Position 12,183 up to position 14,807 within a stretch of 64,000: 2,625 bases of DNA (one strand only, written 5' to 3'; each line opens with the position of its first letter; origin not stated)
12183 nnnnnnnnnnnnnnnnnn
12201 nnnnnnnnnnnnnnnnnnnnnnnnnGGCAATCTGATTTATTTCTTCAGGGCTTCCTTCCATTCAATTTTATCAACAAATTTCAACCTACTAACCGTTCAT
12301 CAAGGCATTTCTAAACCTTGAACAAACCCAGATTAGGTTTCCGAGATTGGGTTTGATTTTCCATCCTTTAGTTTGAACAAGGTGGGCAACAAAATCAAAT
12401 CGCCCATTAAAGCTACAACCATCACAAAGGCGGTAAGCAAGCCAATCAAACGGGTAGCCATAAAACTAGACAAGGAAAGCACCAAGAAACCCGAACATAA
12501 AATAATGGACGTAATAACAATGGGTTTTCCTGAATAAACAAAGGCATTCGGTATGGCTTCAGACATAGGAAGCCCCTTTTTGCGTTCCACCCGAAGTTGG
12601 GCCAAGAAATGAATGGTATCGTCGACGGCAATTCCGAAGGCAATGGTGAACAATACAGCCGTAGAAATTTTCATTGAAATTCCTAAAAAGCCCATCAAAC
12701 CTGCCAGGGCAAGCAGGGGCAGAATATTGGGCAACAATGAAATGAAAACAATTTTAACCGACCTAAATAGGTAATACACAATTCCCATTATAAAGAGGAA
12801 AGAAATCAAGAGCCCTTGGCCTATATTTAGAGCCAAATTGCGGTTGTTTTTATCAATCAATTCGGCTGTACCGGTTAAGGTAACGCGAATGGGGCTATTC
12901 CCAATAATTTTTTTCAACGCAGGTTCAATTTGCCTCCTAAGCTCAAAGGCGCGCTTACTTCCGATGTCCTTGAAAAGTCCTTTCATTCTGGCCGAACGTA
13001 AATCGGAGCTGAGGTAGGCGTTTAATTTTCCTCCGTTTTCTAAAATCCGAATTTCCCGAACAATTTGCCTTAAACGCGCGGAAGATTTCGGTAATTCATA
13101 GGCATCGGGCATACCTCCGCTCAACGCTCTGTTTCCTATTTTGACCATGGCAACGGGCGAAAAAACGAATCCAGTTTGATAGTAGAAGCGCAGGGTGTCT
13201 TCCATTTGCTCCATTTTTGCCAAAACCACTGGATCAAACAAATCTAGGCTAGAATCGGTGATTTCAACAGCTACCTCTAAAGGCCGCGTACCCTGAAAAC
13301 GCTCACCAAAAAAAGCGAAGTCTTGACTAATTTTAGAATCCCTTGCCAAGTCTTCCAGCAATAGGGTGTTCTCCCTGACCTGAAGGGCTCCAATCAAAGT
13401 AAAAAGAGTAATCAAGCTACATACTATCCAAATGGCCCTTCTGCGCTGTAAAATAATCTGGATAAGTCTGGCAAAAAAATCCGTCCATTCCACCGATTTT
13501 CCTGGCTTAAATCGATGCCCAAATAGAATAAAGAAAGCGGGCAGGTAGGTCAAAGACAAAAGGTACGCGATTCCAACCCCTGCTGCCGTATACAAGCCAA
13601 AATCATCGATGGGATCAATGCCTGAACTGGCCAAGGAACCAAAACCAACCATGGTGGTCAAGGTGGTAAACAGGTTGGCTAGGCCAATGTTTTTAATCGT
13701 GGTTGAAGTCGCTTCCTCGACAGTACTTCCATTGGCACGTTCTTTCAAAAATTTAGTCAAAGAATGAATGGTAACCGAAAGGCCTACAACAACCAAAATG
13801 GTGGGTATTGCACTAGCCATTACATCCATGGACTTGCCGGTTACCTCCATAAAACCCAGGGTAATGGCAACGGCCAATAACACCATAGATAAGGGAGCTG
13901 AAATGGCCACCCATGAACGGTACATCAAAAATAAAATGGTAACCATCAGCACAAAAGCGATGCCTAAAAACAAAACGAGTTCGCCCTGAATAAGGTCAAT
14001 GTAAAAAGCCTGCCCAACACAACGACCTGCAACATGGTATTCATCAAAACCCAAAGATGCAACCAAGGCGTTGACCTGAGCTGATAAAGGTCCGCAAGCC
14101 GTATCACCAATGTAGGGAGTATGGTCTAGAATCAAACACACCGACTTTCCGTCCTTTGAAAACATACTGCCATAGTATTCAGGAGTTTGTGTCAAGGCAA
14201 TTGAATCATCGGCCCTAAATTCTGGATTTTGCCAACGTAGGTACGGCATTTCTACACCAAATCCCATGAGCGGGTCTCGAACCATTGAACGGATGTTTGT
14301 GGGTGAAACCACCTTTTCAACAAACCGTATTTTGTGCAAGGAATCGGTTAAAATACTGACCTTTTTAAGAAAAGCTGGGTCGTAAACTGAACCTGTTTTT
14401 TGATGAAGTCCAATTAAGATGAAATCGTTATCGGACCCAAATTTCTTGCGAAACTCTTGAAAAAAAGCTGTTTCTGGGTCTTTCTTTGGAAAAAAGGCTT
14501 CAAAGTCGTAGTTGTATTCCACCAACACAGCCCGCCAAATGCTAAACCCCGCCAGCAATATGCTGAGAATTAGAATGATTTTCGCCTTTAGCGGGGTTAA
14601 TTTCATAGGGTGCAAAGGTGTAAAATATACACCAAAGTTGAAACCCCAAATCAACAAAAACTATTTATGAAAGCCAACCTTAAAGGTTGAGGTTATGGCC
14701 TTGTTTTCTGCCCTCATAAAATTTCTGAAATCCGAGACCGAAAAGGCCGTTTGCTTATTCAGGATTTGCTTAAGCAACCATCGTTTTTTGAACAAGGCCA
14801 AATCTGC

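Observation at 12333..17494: WYL-domain regulator divergent from an AAA+ ATPase - MMPL exporter operon (candidate uncharacterised regulated system)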

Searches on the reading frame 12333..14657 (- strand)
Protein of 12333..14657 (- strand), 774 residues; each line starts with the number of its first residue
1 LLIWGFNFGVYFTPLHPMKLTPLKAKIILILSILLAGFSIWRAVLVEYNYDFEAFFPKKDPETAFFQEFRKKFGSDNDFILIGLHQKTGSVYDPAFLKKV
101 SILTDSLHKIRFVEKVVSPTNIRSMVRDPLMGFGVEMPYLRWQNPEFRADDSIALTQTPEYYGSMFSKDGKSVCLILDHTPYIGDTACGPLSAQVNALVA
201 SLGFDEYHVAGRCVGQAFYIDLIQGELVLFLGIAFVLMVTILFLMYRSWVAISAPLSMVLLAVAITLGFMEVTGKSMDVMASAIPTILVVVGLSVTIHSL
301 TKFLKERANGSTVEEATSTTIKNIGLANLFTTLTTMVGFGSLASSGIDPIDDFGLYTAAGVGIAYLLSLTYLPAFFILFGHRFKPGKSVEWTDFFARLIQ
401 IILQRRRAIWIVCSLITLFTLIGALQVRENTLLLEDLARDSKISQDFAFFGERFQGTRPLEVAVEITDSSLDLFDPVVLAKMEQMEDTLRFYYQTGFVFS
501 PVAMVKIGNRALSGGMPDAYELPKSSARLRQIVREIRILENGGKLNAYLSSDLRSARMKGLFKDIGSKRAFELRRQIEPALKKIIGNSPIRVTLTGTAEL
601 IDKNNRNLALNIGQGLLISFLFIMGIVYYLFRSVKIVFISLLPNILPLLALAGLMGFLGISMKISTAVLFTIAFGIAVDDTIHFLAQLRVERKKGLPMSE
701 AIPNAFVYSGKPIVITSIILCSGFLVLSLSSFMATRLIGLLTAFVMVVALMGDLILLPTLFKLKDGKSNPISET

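Call 4: search_protein_families(library=pfam, proteins=[window:12333-14657:-], max_evalue=0.01)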
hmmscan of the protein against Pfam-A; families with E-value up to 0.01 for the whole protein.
window:12333-14657:- (774 aa): 4 families
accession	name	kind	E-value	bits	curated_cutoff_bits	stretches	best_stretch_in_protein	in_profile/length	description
PF03176.21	MMPL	-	8e-36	124.1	20.5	2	76-391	26-316/333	MMPL family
PF12349.14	Sterol-sensing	-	2.1e-06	28.2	22.3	1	256-378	13-135/153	Sterol-sensing domain of SREBP cleavage-activation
PF02460.24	Patched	-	2.5e-05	24.5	23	1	238-375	18-153/156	Patched SSD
PF00873.25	ACR_tran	-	0.002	16.3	28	0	221-379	858-1020/1021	AcrB/AcrD/AcrF family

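Call 5: search_protein_families(library=ncbifam, proteins=[window:12333-14657:-], max_evalue=0.1)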
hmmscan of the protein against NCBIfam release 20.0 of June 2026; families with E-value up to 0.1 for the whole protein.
window:12333-14657:- (774 aa): 14 families
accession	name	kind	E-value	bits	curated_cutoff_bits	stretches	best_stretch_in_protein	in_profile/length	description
TIGR00921.1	2A067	subfamily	2.4e-65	221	351.9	3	223-381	190-348/733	hydrophobe/amphiphile efflux-3 (HAE3) family transporter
TIGR00833.1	actII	subfamily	6.8e-44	150.4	874.7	3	157-488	102-442/910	MMPL family RND transporter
TIGR03480.1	HpnN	hypoth_equivalog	7.2e-25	87.1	751.85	2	585-764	244-423/862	hopanoid biosynthesis associated RND transporter like protein HpnN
NF052374.1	HopndTporHpnN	equivalog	3.8e-17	61.7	1100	2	588-763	250-425/858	hopanoid transporter HpnN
NF045600.2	BstA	equivalog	1.6e-09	36.3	1400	2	583-765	258-440/903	sterol transporter cytoplasmic membrane protein BstA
TIGR00916.1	2A0604s01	subfamily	1e-07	31.8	148.6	2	221-364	85-226/231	SecD/SecF family protein translocase subunit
NF006354.0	PRK08578.1-2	equivalog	1.7e-07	30.9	353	2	212-336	113-232/296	preprotein translocase subunit SecF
TIGR00918.1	2A060602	subfamily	3.5e-07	28.3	1120.4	1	649-763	442-556/1145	transmembrane receptor Patched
TIGR00914.1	2A0601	subfamily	1e-06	26.9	701.45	1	588-767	860-1038/1051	CusA/CzcA family heavy metal efflux RND transporter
NF006353.0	PRK08578.1-1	subfamily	0.00011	21.7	282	1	191-337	87-229/281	preprotein translocase subunit SecF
NF052608.1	TrhMmycExpMmpL3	equivalog_domain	0.0012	17.1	1400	1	235-382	194-344/992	trehalose monomycolate exporter MmpL3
NF006357.0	PRK08578.2-1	equivalog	0.0019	18.1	304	1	229-337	123-228/282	preprotein translocase subunit SecF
NF041305.1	SecF_Halo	equivalog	0.019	14.4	420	1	225-361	132-265/289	protein translocase subunit SecF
TIGR00915.1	2A0602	subfamily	0.098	10.4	940.35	0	227-385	872-1034/1050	efflux RND transporter permease subunit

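Call 6: search_protein_families(library=padloc, proteins=[window:12333-14657:-], max_evalue=0.1)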
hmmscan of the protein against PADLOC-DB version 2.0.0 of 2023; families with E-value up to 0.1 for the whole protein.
window:12333-14657:- (774 aa): 0 families

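Call 27: find_related_loci(query=window:12333-14609:-, collection=metagenome_contigs, flank=8000)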
Query window:12333-14609:- (758 aa) in metagenome_contigs; peptide patterns used: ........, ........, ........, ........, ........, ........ (x = any residue, [..] = any of these).
599 stretches matched a pattern (row limit reached: there are more); 588 encode a relative of the query (tblastn E <= 1e-3); the best 80 are kept; 80 distinct loci.
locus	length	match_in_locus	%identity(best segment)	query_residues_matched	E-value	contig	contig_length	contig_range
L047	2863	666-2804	40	18-748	8e-170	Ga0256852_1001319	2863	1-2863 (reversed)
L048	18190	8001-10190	36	9-758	2e-158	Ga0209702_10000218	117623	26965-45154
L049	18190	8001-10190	36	8-737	2e-154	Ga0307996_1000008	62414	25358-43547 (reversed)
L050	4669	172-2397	38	8-747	1e-153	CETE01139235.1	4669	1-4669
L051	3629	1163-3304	38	32-744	1e-155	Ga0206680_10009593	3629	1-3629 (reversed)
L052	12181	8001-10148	37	21-737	9e-149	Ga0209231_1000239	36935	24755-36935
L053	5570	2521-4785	38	2-751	2e-148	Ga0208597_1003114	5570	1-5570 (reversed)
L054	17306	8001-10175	37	2-748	5e-145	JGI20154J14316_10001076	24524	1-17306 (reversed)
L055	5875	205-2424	36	3-751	2e-145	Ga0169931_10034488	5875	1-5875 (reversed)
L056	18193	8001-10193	35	18-751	2e-143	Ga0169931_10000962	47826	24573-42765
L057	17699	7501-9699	37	30-752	3e-142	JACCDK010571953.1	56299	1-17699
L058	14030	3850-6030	37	30-751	1e-141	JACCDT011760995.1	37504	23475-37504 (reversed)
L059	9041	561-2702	38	30-744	2e-140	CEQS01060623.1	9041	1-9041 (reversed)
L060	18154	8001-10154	36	8-747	1e-139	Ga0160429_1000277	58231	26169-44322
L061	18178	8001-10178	36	17-749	1e-139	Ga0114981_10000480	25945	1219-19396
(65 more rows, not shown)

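Call 65: find_homologous_proteins(query=window:12333-14609:-, max_evalue=1e-50)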
Query window:12333-14609:- (758 aa): 55 proteins with E <= 1e-50 among 8000 candidates.
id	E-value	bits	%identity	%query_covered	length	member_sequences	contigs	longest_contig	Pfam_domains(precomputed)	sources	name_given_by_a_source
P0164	0.0e+0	1651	100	100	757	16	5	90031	PF03176.22,PF12349.15,PF02460.25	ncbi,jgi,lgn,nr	ncbi:MAG: MMPL family transporter [Bacteroidetes bacterium]|nr:MMPL family transporter [Bacteroidota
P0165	0.0e+0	1438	85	100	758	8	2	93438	PF03176.22,PF12349.15,PF02460.25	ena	-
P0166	0.0e+0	1426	86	97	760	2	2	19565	PF03176.22,PF02460.25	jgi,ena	jgi:predicted RND superfamily exporter protein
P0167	0.0e+0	1415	85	97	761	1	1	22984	PF03176.22,PF02460.25,PF00873.26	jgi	jgi:uncharacterized protein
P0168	0.0e+0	1387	83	99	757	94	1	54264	PF03176.22,PF12349.15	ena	-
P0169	0.0e+0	1385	82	99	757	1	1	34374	PF03176.22,PF12349.15,PF02460.25,PF00873.26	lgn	-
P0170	0.0e+0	1311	79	99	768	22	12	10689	PF03176.22,PF12349.15,PF02460.25,PF00873.26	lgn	-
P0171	0.0e+0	1304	78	99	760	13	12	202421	PF03176.22,PF12349.15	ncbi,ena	-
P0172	0.0e+0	1299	78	97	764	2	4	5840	PF03176.22,PF12349.15,PF00873.26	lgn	-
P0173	9.2e-253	859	53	97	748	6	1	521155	PF03176.22,PF12349.15,PF02460.25,PF00873.26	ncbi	-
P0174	1.6e-225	769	50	94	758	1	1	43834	PF03176.22,PF12349.15,PF00873.26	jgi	jgi:uncharacterized protein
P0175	3.3e-224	765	49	93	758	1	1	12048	PF03176.22,PF12349.15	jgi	-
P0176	5.5e-220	751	47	100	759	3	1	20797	PF03176.22,PF12349.15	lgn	-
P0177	4.6e-213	728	47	98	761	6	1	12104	PF03176.22,PF12349.15,PF02460.25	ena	-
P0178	1.1e-210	720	45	96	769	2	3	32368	PF03176.22,PF12349.15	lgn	-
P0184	1.4e-206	707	45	97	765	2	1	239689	PF03176.22,PF00873.26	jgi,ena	-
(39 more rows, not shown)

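Call 66: find_encoding_contigs(protein=P0173, flank=8000, max_places=1)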
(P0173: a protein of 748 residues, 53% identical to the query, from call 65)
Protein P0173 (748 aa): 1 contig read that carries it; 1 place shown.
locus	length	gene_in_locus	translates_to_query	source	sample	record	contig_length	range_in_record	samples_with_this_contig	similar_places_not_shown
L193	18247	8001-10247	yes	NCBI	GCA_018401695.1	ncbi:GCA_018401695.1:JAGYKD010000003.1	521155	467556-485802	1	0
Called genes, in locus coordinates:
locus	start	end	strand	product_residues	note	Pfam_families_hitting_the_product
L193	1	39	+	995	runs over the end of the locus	PF23585:DUF7137 (faint), PF00801:PKD (faint), PF06832:BiPBP_C (faint), PF07495:Y_Y_Y (faint), PF13573:SprB, PF18911:PKD_4, PF13585:CHU_C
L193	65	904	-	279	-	-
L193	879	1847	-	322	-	PF09952:AbiEi_2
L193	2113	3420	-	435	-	PF13657:Couple_hipA, PF07804:HipA_C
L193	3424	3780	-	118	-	PF13560:HTH_31, PF01381:HTH_3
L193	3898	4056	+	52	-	-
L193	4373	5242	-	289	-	PF00254:FKBP_C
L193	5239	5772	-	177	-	PF00254:FKBP_C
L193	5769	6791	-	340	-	PF01368:DHH, PF02272:DHHA1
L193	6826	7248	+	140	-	PF00334:NDK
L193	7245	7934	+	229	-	PF00588:SpoU_methylase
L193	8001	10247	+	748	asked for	PF03176:MMPL, PF00873:ACR_tran (faint), PF02460:Patched (faint), PF12349:Sterol-sensing (weak), PF03176:MMPL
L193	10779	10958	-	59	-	-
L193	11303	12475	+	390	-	PF17164:DUF5122 (weak)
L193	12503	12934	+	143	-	-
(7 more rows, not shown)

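Call 67: find_encoding_contigs(protein=P0184, flank=8000, max_places=1)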
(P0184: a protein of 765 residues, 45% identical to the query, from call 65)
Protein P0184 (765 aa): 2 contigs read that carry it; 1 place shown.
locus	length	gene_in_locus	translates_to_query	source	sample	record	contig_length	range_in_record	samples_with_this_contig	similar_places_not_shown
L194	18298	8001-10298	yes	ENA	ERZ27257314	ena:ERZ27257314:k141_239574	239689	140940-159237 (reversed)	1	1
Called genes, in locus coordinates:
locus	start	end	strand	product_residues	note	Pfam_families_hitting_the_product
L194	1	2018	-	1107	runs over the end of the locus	PF00128:Alpha-amylase, PF16657:Malt_amylase_C, PF18085:Mak_N_cap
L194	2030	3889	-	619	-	PF11896:GlgE_dom_N_S, PF00128:Alpha-amylase (weak), PF21702:GLGE_C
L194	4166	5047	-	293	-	PF00254:FKBP_C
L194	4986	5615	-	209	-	PF00254:FKBP_C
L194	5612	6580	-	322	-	PF01368:DHH, PF02272:DHHA1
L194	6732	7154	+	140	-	PF00334:NDK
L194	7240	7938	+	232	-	PF00588:SpoU_methylase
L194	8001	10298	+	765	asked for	PF03176:MMPL, PF00873:ACR_tran (weak)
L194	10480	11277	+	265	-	PF10677:DUF2490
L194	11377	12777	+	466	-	PF01384:PHO4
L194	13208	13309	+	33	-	-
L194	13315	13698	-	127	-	PF03061:4HBT (weak)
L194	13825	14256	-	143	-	-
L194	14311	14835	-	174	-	PF02525:Flavodoxin_2 (weak), PF03358:FMN_red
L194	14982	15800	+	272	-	PF00142:Fer4_NifH (weak), PF01656:CbiA, PF02374:ArsA_ATPase (weak), PF06564:CBP_BcsQ, PF09140:MipZ, PF10609:ParA (weak), PF13614:AAA_31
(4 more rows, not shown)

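Call 68: find_encoding_contigs(protein=P0174, flank=8000, max_places=1)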
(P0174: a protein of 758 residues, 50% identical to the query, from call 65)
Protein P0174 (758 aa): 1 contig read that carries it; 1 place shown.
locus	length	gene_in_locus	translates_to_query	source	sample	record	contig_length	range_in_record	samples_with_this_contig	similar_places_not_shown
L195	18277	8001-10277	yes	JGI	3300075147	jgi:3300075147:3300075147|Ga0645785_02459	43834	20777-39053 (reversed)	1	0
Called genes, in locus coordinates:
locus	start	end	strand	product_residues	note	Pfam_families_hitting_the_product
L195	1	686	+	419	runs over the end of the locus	PF00657:Lipase_GDSL (weak), PF13472:Lipase_GDSL_2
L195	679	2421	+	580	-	PF03062:MBOAT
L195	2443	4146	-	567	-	PF26696:PTL_trimer, PF00801:PKD (faint), PF06832:BiPBP_C (faint), PF19408:PKD_6, PF18911:PKD_4 (weak), PF12810:ALK_LTK_GRD (weak)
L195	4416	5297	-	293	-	-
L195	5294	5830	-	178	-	PF00254:FKBP_C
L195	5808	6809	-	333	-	PF01368:DHH, PF02272:DHHA1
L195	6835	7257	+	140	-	PF00334:NDK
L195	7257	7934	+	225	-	PF00588:SpoU_methylase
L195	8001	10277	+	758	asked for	PF03176:MMPL, PF00873:ACR_tran (faint), PF12349:Sterol-sensing (weak), PF03176:MMPL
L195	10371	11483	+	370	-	PF01384:PHO4 (faint)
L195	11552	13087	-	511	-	PF13007:LZ_Tnp_IS66, PF13005:zf-IS66 (weak), PF03050:DDE_Tnp_IS66, PF13817:DDE_Tnp_IS66_C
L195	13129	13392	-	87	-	PF05717:TnpB_IS66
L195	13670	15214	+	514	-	PF13384:HTH_23 (weak), PF13518:HTH_28 (faint), PF00665:rve, PF22483:Mu-transpos_C_2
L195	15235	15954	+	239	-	PF01695:IstB_IS21, PF00308:Bac_DnaA (weak)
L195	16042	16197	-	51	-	-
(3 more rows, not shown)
